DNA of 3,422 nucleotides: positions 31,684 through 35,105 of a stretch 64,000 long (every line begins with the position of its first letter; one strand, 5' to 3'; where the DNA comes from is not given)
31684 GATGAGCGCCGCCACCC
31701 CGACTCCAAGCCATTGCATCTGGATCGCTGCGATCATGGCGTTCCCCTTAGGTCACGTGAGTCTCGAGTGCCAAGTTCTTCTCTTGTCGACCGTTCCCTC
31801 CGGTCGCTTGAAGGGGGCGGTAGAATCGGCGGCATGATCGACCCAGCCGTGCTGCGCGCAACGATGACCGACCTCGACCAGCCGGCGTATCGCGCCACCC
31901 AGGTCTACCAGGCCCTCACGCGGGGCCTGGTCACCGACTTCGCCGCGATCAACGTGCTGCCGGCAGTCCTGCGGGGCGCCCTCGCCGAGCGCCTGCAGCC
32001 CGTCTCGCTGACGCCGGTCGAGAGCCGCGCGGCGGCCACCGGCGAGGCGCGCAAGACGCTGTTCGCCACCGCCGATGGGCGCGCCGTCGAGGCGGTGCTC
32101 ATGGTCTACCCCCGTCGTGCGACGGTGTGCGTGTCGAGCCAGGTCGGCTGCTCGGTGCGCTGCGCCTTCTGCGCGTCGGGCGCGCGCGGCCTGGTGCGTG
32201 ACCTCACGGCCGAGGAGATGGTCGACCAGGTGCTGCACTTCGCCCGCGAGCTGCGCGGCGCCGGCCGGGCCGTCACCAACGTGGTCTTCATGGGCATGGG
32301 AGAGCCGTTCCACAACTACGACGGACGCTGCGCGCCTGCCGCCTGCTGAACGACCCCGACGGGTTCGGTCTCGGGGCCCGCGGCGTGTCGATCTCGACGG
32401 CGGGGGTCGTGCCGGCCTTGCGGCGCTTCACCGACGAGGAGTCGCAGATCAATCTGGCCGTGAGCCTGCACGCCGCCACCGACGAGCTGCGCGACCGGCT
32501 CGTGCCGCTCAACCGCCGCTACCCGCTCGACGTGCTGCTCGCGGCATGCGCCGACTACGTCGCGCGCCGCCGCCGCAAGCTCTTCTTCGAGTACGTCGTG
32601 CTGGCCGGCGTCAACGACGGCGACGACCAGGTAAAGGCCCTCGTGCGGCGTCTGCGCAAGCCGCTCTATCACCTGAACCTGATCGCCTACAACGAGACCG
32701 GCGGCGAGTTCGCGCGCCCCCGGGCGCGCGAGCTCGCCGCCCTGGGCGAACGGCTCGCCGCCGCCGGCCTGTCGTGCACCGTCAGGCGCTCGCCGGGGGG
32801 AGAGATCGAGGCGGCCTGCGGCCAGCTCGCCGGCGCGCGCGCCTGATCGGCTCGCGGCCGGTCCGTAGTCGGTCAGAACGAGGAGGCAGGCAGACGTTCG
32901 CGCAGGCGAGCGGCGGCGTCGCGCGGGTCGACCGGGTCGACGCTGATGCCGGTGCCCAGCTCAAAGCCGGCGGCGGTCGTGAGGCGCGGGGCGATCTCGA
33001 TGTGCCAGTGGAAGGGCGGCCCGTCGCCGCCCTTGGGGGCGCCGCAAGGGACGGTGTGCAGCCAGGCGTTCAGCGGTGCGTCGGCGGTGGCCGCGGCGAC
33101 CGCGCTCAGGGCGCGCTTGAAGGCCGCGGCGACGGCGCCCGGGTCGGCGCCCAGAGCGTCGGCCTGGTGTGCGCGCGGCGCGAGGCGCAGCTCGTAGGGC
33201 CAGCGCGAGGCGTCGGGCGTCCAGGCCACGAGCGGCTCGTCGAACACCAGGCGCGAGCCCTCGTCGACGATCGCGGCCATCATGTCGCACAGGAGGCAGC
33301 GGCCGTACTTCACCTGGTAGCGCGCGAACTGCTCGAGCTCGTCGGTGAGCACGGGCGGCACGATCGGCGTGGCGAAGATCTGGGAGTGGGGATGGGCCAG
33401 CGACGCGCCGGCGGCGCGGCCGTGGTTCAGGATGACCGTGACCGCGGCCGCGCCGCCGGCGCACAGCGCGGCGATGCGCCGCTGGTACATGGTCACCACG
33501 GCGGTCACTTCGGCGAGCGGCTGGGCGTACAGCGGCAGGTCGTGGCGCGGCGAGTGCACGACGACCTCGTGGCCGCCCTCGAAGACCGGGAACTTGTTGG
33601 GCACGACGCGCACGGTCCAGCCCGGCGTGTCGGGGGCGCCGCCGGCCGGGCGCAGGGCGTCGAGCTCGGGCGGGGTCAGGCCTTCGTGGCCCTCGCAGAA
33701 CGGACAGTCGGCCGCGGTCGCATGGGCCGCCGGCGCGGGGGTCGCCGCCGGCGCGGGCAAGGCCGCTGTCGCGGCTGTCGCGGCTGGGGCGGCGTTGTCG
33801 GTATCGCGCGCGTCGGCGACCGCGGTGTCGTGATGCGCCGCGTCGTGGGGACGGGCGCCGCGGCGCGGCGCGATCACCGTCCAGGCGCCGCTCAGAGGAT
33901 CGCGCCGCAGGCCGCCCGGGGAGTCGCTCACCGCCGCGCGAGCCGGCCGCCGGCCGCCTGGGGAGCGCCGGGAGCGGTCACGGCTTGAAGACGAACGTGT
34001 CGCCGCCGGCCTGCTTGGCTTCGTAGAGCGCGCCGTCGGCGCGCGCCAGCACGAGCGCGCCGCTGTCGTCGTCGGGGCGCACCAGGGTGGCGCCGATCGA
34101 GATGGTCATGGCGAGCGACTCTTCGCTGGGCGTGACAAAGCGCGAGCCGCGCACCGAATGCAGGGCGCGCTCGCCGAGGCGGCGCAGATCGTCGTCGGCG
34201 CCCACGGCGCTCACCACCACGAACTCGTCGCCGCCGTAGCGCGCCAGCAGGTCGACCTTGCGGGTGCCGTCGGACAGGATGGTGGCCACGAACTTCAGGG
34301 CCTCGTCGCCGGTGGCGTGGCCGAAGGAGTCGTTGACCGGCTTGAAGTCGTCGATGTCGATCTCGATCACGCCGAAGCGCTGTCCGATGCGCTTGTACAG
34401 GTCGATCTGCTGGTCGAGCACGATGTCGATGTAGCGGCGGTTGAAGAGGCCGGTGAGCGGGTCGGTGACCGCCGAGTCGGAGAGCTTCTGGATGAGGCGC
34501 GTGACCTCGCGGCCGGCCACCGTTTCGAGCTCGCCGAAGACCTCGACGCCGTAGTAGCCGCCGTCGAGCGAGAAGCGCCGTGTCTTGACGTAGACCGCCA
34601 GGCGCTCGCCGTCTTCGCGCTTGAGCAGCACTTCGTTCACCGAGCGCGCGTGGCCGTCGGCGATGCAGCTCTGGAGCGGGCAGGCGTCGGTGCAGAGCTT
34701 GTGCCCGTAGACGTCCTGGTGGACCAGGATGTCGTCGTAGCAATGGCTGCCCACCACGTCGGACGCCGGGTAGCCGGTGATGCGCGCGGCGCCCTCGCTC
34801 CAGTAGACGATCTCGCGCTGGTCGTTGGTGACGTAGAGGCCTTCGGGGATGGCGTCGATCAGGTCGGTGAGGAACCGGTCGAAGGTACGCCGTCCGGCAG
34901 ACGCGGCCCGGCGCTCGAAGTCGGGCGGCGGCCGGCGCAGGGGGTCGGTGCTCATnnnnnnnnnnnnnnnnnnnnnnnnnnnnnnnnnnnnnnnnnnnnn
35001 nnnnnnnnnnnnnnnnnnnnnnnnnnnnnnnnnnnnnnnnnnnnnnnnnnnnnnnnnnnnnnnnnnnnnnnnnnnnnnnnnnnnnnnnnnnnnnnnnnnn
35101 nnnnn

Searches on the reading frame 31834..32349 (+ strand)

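Call 22: search_protein_families(library=pfam, proteins=[window:31834-32349:+], max_evalue=0.001)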
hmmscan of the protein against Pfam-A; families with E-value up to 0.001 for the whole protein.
window:31834-32349:+ (171 aa): 1 family
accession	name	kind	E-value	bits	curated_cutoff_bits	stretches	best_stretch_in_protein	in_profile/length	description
PF04055.27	Radical_SAM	-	6.7e-07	30.1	29.5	1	101-163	2-61/166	Radical SAM superfamily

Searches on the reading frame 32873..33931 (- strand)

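Call 22: search_protein_families(library=pfam, proteins=[window:32873-33931:-], max_evalue=0.001)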
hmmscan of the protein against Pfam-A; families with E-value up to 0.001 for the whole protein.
window:32873-33931:- (352 aa): 2 families
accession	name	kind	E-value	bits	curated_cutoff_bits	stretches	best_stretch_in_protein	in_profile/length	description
PF01087.27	GalP_UDP_transf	-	1.7e-10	42.1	22.1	1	118-192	109-184/184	Galactose-1-phosphate uridyl transferase, N-terminal domain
PF16268.10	DUF4921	-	2.9e-08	33.5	28.5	1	280-347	335-397/425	Domain of unknown function (DUF4921)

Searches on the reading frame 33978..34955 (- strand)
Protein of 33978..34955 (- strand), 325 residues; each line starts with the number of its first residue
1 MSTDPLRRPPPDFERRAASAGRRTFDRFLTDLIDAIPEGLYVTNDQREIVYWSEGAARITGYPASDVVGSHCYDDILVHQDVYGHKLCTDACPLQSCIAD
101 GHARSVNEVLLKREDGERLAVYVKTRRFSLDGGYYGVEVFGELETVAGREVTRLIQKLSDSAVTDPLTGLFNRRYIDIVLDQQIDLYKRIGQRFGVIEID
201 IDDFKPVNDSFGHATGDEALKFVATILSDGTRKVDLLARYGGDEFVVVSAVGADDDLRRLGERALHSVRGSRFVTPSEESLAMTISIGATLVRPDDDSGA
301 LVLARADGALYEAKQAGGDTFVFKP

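Call 22: search_protein_families(library=pfam, proteins=[window:33978-34955:-], max_evalue=0.001)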
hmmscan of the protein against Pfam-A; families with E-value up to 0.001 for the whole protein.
window:33978-34955:- (325 aa): 5 families
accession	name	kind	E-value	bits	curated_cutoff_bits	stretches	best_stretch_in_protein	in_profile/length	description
PF00990.26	GGDEF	-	1.1e-39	136.2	23.8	1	162-318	1-159/161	Diguanylate cyclase, GGDEF domain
PF00989.32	PAS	-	2.9e-09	37.4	22.6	1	32-124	6-92/113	PAS fold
PF13426.13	PAS_9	-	2.1e-07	31.6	27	1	37-133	1-90/103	PAS domain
PF13188.13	PAS_8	-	2.6e-06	27.5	21.8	1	28-73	2-44/65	PAS domain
PF08448.16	PAS_4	-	2.3e-05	25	23.1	1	34-133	2-94/110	PAS fold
